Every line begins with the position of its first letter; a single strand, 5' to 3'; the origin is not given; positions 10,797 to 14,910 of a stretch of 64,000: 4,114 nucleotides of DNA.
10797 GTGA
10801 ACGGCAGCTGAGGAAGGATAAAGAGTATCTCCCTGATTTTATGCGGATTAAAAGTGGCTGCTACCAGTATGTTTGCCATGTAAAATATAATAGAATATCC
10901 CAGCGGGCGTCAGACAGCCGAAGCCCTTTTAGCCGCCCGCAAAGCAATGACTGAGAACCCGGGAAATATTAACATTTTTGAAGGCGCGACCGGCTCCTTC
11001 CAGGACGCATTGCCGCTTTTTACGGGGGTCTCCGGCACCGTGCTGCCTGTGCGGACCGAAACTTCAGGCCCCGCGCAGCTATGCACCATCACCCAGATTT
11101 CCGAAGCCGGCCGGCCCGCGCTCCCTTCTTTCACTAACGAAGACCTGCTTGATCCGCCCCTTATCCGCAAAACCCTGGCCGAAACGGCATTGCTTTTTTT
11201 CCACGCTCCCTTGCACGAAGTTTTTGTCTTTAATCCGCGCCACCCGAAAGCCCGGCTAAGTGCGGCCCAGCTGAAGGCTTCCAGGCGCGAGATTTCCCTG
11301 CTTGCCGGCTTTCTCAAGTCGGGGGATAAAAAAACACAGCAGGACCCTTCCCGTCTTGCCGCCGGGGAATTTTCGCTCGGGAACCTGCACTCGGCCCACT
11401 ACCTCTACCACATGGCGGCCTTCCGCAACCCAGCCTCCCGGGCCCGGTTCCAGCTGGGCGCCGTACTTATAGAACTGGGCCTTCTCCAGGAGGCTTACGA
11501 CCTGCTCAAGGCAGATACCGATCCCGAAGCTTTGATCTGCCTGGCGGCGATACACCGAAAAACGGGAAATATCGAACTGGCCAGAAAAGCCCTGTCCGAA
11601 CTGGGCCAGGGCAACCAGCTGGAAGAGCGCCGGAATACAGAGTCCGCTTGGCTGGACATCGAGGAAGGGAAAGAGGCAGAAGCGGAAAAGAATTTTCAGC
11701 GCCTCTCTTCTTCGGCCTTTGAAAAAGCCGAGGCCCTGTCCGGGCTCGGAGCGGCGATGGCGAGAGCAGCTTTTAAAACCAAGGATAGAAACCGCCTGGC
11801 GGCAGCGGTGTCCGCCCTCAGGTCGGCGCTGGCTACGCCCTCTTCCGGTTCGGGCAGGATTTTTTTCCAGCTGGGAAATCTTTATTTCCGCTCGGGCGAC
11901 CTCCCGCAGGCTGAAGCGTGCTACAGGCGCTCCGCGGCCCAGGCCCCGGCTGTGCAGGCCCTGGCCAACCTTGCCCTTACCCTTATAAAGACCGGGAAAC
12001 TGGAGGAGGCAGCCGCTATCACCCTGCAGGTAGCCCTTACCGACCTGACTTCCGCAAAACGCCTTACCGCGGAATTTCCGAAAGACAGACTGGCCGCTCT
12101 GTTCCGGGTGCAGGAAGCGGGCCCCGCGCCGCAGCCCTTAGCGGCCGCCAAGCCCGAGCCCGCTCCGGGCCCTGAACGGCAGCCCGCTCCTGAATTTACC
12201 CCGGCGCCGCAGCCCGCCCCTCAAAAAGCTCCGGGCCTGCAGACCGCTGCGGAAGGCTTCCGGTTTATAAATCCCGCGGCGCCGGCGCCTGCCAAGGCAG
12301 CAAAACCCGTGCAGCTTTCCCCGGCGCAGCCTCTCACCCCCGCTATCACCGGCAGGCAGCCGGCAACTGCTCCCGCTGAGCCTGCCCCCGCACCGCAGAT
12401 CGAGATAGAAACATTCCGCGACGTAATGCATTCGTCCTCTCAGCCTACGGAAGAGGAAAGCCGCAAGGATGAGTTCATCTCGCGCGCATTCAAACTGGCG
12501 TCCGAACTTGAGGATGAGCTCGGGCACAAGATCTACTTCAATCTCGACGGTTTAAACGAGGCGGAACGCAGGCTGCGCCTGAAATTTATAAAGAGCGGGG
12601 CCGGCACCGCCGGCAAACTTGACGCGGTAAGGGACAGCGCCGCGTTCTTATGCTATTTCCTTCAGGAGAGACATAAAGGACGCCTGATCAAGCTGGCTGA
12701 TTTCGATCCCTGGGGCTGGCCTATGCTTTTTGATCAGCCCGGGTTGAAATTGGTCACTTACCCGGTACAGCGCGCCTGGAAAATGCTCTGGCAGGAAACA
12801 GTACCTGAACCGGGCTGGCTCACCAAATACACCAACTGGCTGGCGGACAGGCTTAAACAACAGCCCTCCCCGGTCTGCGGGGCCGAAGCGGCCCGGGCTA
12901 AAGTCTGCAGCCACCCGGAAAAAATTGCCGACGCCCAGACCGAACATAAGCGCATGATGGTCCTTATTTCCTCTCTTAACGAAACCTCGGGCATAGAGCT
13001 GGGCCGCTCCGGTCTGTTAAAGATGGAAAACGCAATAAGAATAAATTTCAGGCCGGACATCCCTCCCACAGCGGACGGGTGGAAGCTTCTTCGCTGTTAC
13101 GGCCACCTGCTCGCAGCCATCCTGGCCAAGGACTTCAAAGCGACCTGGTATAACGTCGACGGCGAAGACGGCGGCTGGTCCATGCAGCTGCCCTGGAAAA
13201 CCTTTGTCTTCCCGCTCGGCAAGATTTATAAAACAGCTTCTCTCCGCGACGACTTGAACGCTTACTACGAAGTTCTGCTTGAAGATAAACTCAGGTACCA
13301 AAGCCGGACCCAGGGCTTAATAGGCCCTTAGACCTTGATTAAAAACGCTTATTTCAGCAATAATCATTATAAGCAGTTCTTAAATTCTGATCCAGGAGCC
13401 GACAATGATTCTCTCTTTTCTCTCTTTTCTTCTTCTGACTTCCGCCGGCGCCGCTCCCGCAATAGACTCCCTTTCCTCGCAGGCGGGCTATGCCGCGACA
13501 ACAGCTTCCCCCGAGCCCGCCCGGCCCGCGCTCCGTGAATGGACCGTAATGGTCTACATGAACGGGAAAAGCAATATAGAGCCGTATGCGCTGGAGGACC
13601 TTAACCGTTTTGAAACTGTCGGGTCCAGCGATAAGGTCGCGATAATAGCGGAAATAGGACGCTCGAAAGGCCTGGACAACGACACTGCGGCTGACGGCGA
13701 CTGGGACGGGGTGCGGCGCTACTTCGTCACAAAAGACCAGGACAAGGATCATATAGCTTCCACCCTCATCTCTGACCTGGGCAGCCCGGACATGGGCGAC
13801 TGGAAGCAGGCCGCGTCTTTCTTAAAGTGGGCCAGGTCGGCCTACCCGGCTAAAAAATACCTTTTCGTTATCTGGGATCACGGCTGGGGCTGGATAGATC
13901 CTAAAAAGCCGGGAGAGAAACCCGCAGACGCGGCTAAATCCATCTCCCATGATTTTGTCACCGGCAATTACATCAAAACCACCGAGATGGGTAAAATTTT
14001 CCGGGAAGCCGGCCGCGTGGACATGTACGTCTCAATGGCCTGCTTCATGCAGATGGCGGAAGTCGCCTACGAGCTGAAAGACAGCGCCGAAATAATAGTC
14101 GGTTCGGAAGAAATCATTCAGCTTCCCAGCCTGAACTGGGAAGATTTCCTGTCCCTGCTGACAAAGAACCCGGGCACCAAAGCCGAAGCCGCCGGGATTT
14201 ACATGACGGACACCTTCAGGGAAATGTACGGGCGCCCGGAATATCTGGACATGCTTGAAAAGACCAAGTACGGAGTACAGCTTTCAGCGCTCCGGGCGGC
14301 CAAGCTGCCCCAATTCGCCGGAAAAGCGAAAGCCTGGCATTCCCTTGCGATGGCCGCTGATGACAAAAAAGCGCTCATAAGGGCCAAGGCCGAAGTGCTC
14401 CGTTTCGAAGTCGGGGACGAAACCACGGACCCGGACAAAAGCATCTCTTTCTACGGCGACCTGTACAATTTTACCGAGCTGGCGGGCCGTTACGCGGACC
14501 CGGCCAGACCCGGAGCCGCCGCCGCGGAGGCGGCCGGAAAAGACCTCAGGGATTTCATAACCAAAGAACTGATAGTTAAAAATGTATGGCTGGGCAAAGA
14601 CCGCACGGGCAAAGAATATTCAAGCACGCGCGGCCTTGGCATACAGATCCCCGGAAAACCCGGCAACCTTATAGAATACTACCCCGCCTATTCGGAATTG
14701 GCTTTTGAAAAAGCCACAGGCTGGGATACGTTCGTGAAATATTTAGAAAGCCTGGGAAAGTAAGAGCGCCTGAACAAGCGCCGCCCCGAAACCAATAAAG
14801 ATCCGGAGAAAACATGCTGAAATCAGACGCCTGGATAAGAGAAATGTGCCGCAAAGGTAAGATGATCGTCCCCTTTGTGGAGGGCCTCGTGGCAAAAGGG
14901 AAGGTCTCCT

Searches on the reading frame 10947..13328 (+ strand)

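Call 20: search_protein_families(library=ncbifam, proteins=[window:10947-13328:+], max_evalue=0.00001)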
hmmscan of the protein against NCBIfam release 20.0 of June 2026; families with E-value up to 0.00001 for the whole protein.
window:10947-13328:+ (794 aa): 0 families

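Call 45: search_protein_families(library=pfam, proteins=[window:10947-13328:+], max_evalue=0.000001)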
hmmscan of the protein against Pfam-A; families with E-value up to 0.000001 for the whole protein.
window:10947-13328:+ (794 aa): 6 families
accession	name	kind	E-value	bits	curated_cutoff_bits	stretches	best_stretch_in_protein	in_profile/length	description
PF07719.23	TPR_2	-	4.8e-10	39.2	27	0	305-334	3-32/34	Tetratricopeptide repeat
PF00515.34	TPR_1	-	2.7e-09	36.9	27.8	0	305-330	3-28/34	Tetratricopeptide repeat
PF13432.12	TPR_16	-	2.1e-07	31.7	32.7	0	308-364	2-58/65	Tetratricopeptide repeat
PF14559.12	TPR_19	-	3.5e-07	30.9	25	0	282-338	5-63/68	Tetratricopeptide repeat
PF13181.12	TPR_8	-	4.6e-07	29.9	25.7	0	304-330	2-28/34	Tetratricopeptide repeat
PF13431.12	TPR_17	-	8.7e-07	29.2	24.4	0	191-213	11-33/34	Tetratricopeptide repeat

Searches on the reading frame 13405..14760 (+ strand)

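Call 45: search_protein_families(library=pfam, proteins=[window:13405-14760:+], max_evalue=0.000001)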
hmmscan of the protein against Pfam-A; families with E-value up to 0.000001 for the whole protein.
window:13405-14760:+ (452 aa): 1 family
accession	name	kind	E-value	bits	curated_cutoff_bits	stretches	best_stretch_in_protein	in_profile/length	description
PF03415.19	Peptidase_C11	-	2.5e-34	119.8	25.8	1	50-446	1-358/359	Clostripain family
